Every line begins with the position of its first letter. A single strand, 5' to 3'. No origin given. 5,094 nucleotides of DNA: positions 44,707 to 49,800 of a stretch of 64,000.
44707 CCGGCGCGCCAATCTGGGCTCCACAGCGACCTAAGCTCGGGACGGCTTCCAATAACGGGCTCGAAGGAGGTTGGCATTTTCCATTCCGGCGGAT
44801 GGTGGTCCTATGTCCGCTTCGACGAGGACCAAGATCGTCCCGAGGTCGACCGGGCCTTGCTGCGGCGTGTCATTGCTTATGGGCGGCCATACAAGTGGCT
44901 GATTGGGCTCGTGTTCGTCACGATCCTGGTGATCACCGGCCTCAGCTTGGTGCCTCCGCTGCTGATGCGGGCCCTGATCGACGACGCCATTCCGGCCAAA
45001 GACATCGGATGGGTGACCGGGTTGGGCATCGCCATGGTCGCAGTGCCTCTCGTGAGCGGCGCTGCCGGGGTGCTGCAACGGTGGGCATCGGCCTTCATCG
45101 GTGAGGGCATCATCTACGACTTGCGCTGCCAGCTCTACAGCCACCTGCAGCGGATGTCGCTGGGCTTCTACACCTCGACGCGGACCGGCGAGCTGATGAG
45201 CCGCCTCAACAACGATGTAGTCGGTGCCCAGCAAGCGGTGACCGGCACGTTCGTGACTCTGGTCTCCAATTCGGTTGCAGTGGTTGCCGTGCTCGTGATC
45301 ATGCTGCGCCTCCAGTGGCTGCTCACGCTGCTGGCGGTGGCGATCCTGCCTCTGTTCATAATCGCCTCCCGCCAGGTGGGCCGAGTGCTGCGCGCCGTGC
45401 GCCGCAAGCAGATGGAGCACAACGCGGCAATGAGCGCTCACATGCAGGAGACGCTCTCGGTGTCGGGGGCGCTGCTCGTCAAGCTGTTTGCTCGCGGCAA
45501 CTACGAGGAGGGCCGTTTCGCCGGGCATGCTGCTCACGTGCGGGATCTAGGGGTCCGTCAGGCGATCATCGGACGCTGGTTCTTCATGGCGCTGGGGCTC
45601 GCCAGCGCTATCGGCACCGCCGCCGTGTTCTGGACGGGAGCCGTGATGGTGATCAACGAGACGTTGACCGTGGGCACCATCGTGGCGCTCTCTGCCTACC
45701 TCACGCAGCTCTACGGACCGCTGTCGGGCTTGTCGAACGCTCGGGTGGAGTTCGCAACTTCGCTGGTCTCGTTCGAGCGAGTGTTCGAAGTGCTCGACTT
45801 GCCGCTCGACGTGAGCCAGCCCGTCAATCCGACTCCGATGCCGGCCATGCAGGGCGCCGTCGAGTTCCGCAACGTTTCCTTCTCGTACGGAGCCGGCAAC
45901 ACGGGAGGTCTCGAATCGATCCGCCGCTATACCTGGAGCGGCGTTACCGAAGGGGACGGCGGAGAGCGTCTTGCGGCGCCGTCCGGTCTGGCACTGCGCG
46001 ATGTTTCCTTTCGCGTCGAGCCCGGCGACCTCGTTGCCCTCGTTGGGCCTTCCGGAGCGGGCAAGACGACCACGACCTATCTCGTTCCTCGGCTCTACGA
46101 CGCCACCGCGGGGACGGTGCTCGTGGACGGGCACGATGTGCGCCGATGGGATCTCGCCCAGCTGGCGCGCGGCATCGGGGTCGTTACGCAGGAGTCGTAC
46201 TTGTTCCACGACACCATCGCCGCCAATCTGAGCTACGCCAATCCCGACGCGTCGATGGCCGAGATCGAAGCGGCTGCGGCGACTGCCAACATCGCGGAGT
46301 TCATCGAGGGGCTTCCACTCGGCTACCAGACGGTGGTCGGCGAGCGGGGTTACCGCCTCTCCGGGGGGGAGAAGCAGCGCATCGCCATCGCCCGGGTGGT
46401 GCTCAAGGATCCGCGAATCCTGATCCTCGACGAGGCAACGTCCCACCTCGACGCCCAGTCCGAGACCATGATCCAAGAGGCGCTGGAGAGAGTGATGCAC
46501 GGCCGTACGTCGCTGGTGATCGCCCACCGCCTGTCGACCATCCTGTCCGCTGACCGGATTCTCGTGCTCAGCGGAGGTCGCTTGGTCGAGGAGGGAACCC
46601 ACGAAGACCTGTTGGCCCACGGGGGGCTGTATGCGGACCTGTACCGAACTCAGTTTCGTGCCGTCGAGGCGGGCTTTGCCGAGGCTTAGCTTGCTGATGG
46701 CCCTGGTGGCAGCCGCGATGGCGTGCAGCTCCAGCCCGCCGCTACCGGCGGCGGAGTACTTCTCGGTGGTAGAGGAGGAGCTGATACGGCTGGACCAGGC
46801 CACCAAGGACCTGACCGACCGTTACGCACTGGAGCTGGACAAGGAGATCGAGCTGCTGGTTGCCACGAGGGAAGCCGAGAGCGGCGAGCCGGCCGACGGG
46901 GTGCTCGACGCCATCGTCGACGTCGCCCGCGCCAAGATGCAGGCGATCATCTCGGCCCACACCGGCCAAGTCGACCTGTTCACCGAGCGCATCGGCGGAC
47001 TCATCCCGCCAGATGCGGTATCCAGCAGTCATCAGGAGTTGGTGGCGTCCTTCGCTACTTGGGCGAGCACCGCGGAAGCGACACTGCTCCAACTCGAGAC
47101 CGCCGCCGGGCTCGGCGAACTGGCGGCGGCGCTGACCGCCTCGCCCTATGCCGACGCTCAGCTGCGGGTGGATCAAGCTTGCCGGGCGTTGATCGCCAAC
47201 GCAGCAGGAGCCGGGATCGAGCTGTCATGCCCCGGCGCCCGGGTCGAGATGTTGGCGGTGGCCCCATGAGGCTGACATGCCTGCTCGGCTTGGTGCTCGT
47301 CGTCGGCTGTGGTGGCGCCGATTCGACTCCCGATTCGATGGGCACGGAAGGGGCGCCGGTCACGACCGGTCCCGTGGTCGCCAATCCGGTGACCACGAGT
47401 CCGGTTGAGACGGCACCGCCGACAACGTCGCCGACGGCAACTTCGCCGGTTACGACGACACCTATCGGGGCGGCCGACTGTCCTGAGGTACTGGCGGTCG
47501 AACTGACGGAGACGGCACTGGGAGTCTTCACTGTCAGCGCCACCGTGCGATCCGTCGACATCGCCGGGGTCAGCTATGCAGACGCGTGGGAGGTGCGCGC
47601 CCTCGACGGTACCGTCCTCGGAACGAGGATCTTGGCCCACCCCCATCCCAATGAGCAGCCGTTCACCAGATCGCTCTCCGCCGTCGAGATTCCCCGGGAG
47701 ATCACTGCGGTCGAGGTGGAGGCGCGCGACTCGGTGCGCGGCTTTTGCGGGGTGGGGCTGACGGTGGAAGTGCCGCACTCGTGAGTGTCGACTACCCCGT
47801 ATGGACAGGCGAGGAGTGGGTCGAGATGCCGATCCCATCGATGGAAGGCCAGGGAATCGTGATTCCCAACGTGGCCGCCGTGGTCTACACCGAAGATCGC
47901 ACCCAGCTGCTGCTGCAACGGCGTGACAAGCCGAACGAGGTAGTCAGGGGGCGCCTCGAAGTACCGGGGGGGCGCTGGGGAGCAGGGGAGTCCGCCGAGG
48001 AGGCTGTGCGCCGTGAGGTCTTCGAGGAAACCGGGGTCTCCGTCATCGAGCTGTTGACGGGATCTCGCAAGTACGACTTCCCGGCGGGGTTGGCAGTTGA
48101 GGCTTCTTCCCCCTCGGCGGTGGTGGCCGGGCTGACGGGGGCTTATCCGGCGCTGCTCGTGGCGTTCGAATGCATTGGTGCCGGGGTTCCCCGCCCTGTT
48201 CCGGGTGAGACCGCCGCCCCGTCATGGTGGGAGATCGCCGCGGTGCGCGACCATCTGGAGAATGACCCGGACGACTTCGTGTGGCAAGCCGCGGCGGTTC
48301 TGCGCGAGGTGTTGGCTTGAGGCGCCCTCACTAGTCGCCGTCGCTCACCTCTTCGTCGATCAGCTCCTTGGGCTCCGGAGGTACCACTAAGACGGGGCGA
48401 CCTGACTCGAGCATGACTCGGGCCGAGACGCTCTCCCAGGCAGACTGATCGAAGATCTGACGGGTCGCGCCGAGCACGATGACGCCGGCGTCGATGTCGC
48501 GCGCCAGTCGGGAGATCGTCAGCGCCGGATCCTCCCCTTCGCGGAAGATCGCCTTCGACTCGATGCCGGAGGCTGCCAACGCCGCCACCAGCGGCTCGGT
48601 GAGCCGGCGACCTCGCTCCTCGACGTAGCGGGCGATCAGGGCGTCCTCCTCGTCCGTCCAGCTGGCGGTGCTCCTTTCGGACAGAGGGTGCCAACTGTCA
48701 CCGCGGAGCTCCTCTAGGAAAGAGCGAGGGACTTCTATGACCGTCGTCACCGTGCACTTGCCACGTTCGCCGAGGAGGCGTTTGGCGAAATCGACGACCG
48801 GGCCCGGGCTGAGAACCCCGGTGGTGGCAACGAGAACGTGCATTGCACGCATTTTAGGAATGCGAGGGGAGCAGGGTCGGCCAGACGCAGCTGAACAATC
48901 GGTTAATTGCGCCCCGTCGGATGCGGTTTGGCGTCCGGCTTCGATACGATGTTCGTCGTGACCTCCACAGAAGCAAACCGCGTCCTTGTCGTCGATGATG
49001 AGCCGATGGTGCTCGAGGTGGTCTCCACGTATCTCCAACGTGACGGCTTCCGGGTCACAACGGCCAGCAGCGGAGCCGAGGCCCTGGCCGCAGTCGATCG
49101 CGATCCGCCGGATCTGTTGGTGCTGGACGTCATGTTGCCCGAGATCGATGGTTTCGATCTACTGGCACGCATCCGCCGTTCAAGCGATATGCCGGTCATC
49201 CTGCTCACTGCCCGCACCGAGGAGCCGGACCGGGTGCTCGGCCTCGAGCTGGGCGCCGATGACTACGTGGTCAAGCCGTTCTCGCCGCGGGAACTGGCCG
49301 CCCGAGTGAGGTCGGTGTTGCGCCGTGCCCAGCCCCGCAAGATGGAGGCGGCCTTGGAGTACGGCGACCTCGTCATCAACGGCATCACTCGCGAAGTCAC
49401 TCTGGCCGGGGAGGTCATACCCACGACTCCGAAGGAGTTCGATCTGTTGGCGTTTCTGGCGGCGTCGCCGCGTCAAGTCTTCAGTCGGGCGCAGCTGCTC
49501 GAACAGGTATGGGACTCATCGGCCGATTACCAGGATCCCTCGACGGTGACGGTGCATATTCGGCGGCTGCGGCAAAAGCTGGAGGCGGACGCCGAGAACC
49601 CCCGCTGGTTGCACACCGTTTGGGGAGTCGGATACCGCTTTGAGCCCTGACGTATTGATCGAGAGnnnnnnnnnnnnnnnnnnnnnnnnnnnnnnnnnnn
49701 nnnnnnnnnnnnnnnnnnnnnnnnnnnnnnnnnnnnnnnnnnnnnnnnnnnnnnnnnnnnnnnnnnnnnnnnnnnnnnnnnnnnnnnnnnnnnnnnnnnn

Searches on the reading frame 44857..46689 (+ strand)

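Call 43: search_protein_families(library=pfam, proteins=[window:44857-46689:+], max_evalue=0.001)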
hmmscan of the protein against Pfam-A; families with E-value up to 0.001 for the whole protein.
window:44857-46689:+ (610 aa): 3 families
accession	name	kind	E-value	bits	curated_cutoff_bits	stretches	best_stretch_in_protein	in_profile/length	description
PF00664.28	ABC_membrane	-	7.2e-48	164.1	28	1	17-289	2-274/274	ABC transporter transmembrane region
PF00005.33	ABC_tran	-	1.4e-32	113.6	25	1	380-529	1-137/137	ABC transporter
PF02463.25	SMC_N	-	1.4e-05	25.1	40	1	412-569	102-209/220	RecF/RecN/SMC N terminal domain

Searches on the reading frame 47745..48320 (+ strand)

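Call 43: search_protein_families(library=pfam, proteins=[window:47745-48320:+], max_evalue=0.001)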
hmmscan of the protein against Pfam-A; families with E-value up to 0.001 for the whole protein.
window:47745-48320:+ (191 aa): 2 families
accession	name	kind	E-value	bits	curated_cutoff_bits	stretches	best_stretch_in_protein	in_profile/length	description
PF00293.34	NUDIX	-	8.5e-15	55.4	21.1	1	42-167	5-118/134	NUDIX domain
PF14815.12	NUDIX_4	-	0.00052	20.2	35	1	46-112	4-65/113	NUDIX domain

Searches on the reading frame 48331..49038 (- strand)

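Call 43: search_protein_families(library=pfam, proteins=[window:48331-49038:-], max_evalue=0.001)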
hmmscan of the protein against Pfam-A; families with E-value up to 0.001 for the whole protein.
window:48331-49038:- (235 aa): 1 family
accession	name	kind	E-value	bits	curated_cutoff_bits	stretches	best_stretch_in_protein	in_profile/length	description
PF00582.32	Usp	-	2.1e-10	41.8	24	1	67-220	4-141/141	Universal stress protein family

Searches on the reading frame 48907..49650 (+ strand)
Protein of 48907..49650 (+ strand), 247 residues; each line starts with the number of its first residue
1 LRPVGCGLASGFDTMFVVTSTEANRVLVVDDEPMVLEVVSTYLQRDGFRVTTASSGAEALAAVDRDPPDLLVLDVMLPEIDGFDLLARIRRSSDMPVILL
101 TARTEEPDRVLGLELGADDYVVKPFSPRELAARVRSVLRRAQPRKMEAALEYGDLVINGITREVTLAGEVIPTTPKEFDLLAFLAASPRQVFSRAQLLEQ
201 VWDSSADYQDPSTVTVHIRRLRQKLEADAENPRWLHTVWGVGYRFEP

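Call 43: search_protein_families(library=pfam, proteins=[window:48907-49650:+], max_evalue=0.001)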
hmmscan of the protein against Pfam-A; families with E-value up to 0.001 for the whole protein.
window:48907-49650:+ (247 aa): 2 families
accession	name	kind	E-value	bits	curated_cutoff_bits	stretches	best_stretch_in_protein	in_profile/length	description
PF00072.30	Response_reg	-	2.4e-33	115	30.2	1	26-135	1-111/111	Response regulator receiver domain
PF00486.34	Trans_reg_C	-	5.5e-28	97.3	26.2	1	168-245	1-77/77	Transcriptional regulatory protein, C terminal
